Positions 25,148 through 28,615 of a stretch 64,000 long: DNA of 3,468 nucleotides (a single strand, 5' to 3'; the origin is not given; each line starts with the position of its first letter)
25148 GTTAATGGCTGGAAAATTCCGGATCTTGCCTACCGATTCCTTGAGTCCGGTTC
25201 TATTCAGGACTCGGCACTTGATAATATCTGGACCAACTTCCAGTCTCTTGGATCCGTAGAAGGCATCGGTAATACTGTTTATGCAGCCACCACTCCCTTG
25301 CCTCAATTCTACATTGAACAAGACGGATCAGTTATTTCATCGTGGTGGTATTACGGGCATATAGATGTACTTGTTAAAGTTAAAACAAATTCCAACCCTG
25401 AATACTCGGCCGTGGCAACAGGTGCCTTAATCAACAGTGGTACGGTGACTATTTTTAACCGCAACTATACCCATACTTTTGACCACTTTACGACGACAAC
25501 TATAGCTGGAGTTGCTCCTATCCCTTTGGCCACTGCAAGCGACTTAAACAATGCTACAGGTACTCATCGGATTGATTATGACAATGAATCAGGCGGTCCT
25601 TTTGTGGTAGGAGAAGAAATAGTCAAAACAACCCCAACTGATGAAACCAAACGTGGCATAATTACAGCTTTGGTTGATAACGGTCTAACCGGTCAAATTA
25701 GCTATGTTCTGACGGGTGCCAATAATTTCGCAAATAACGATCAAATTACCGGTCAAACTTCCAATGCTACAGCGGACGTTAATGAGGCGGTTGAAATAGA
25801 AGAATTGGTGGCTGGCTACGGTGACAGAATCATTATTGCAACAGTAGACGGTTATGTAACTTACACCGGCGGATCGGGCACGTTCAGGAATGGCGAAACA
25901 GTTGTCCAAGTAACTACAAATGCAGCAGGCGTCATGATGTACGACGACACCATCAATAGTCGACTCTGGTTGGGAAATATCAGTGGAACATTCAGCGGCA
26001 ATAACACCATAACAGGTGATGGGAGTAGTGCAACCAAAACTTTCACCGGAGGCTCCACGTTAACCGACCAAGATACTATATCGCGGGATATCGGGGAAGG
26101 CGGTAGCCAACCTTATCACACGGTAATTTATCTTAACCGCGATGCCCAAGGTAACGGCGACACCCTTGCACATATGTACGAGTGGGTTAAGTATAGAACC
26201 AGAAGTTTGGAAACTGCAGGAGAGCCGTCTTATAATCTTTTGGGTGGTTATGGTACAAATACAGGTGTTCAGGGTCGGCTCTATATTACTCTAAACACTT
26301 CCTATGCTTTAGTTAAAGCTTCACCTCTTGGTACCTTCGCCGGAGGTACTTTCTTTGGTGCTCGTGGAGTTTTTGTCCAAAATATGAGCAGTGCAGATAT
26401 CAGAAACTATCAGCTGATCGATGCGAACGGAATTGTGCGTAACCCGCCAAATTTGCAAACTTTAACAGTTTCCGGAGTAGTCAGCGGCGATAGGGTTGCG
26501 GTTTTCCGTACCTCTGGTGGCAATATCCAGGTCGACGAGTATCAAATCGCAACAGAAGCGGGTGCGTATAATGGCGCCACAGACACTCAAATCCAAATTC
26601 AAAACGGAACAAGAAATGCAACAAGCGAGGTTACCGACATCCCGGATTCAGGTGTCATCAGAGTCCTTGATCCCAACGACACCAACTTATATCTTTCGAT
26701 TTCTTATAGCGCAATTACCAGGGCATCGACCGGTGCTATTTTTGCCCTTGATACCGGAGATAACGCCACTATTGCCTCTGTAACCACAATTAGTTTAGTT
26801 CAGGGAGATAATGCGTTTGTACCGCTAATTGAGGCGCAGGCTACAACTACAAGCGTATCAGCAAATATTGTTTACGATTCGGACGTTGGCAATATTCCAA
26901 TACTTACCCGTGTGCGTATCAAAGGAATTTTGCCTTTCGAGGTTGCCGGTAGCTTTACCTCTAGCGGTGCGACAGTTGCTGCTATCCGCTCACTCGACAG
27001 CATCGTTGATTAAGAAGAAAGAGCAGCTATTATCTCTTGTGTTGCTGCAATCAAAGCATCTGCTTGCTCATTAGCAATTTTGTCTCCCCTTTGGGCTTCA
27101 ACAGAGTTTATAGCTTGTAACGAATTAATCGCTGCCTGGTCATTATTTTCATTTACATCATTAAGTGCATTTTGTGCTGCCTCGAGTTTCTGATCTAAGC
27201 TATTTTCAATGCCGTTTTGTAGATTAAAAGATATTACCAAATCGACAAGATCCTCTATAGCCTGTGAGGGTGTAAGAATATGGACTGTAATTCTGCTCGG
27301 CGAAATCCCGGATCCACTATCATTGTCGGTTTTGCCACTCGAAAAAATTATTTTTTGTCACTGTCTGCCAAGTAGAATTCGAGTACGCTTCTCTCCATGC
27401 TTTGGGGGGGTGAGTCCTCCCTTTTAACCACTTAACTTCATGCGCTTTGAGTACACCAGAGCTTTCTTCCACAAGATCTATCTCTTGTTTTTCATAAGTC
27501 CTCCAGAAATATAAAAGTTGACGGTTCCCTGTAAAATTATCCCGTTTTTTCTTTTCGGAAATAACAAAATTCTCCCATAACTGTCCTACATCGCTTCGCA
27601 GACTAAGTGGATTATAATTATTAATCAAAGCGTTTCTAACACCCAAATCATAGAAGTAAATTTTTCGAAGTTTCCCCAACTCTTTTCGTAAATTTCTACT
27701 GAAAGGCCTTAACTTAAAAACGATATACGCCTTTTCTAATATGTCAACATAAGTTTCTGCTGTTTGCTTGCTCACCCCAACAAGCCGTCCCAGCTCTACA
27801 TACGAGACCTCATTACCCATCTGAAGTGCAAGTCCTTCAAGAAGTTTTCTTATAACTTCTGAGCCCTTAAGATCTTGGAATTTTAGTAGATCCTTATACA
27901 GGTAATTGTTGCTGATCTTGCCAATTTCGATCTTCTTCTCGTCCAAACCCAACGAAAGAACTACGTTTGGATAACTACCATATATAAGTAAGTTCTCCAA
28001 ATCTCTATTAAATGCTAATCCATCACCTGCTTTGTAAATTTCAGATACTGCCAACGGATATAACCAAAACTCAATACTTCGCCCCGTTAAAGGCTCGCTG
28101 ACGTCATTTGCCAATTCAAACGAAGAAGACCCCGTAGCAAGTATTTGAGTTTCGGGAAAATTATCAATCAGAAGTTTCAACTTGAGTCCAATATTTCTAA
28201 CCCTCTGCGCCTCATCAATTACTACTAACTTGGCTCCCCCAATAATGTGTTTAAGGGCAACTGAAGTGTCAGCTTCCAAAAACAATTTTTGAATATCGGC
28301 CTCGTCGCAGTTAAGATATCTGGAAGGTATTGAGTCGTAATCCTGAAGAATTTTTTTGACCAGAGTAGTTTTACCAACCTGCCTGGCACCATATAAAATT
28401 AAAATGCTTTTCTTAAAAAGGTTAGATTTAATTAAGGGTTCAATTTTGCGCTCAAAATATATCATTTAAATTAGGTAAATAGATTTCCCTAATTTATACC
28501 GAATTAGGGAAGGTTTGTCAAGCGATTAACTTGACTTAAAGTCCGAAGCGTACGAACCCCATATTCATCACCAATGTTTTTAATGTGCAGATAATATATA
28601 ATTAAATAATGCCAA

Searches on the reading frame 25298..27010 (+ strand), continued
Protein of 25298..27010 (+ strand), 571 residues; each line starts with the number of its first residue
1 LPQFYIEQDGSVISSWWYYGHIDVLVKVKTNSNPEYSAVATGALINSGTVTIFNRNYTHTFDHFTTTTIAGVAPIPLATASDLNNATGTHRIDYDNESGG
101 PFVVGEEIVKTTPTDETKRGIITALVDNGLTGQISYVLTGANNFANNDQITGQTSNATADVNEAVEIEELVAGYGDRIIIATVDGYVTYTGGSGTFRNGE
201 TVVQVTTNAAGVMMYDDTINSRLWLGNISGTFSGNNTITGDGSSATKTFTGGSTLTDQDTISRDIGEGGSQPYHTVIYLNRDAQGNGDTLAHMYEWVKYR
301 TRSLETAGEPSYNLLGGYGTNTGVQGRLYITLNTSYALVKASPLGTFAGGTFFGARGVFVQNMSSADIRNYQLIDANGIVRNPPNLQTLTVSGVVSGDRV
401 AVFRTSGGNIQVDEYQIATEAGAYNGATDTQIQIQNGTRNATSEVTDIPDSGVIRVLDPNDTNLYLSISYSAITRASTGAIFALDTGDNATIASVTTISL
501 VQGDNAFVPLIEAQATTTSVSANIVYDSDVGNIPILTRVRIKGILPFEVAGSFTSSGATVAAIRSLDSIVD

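Call 90: find_encoding_contigs(protein=P0303, flank=10000, max_places=1)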
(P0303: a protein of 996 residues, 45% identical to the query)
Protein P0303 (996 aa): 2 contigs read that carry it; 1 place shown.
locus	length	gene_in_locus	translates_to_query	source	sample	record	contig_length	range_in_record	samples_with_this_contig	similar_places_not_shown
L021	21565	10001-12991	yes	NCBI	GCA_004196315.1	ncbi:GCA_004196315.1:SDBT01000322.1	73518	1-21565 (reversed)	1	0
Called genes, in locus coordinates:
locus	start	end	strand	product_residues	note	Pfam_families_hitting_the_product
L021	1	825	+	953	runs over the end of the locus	PF00534:Glycos_transf_1, PF13524:Glyco_trans_1_2, PF13692:Glyco_trans_1_4, PF01075:Glyco_transf_9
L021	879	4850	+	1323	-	-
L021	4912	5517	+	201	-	-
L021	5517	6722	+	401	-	-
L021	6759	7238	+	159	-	-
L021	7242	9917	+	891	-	-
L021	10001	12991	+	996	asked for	-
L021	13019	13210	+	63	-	-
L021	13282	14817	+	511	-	PF05048:NosD (faint), PF13229:Beta_helix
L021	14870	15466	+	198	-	-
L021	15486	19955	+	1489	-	-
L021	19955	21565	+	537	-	?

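Call 91: find_encoding_contigs(protein=P0245, flank=10000, max_places=1)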
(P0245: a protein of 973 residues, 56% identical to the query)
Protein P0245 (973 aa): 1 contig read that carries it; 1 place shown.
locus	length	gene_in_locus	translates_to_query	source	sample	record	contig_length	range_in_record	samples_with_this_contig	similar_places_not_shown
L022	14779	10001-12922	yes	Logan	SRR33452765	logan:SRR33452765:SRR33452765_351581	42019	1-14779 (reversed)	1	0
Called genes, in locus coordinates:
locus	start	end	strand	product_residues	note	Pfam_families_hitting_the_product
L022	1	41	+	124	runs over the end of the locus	-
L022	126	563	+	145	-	-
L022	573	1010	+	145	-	-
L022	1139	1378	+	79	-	-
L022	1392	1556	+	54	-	-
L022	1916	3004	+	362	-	-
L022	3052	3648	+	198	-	-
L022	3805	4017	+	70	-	PF21983:NikA-like (weak)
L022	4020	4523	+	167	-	-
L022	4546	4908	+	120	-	-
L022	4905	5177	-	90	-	-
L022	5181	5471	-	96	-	-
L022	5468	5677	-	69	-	-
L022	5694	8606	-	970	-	-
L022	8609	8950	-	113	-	-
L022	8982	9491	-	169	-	-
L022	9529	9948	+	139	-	PF23140:Gp80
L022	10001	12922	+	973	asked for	-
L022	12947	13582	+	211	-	-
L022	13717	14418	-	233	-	PF04402:SIMPL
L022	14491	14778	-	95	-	?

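Call 93: search_protein_families(library=pfam, proteins=[L020:4698-5075:+, L020:6967-7392:+, L022:9529-9948:+, L020:7567-9501:-, L021:7242-9917:+, L021:13282-14817:+], max_evalue=0.001)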
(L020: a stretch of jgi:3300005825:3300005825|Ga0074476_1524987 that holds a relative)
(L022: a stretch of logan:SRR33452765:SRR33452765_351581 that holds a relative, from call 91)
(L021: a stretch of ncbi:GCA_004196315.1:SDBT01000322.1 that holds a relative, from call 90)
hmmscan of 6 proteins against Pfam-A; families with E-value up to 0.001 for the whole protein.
L020:4698-5075:+ (125 aa): 1 family
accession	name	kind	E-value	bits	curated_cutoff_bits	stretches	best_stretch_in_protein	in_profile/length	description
PF07068.17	Gp23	-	4.3e-14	53.1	24.4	1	4-53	303-348/376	Major capsid protein Gp23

L020:6967-7392:+ (141 aa): 1 family
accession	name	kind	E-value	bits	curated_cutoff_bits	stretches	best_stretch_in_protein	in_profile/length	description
PF23140.1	Gp80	-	5.1e-33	114.6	27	1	3-138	1-127/128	Podophage GP4 fiber I protein gp80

L022:9529-9948:+ (139 aa): 1 family
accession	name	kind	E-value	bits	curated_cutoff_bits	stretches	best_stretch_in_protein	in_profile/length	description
PF23140.1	Gp80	-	2.1e-29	102.9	27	1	3-136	1-127/128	Podophage GP4 fiber I protein gp80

L020:7567-9501:- (644 aa): 1 family
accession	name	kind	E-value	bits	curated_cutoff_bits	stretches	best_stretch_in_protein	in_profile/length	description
PF02369.22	Big_1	-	4.7e-08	33.5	34.9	1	553-616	17-82/93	Bacterial Ig-like domain (group 1)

L021:7242-9917:+ (891 aa): 0 families

L021:13282-14817:+ (511 aa): 2 families
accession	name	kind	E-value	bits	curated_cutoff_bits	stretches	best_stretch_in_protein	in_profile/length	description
PF13229.12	Beta_helix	-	2.8e-11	43.7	25.9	1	322-480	10-156/158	Right handed beta helix region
PF05048.19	NosD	-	5.9e-07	29.6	23.6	2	333-477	24-164/212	Periplasmic copper-binding protein (NosD)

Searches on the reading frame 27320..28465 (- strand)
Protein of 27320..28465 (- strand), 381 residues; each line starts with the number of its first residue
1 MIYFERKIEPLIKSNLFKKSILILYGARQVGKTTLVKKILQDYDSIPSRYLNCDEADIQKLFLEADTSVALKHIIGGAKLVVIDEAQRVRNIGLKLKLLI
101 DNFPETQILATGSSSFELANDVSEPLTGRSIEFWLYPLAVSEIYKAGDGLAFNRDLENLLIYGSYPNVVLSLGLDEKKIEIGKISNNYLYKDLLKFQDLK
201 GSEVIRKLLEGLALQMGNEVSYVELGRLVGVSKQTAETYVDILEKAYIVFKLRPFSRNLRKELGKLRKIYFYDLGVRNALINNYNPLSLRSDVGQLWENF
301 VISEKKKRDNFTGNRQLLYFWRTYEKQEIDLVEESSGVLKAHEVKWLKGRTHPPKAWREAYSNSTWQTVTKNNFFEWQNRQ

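Call 5: search_protein_families(library=pfam, proteins=[window:27320-28465:-], max_evalue=0.01)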
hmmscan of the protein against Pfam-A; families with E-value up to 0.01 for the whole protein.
window:27320-28465:- (381 aa): 7 families
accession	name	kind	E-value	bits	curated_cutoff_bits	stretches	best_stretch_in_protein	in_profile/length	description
PF13635.12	DUF4143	-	2.1e-37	128.8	28.1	1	191-346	2-159/160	Domain of unknown function (DUF4143)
PF13173.12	AAA_14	-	1.3e-28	100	27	1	19-143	2-128/129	AAA domain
PF13401.12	AAA_22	-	3.5e-05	24.6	27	0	18-45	4-31/130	AAA domain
PF01637.24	ATPase_2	-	0.0044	17.3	33.2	0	18-45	19-46/225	ATPase domain predominantly from Archaea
PF25201.1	nSTAND6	-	0.0053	17.2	27.7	0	14-42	13-41/148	Novel STAND NTPase 6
PF00931.28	NB-ARC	-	0.0071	16.1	23.5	0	8-50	9-49/248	NB-ARC domain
PF13481.12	AAA_25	-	0.0074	16.4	27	0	9-36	23-50/195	AAA domain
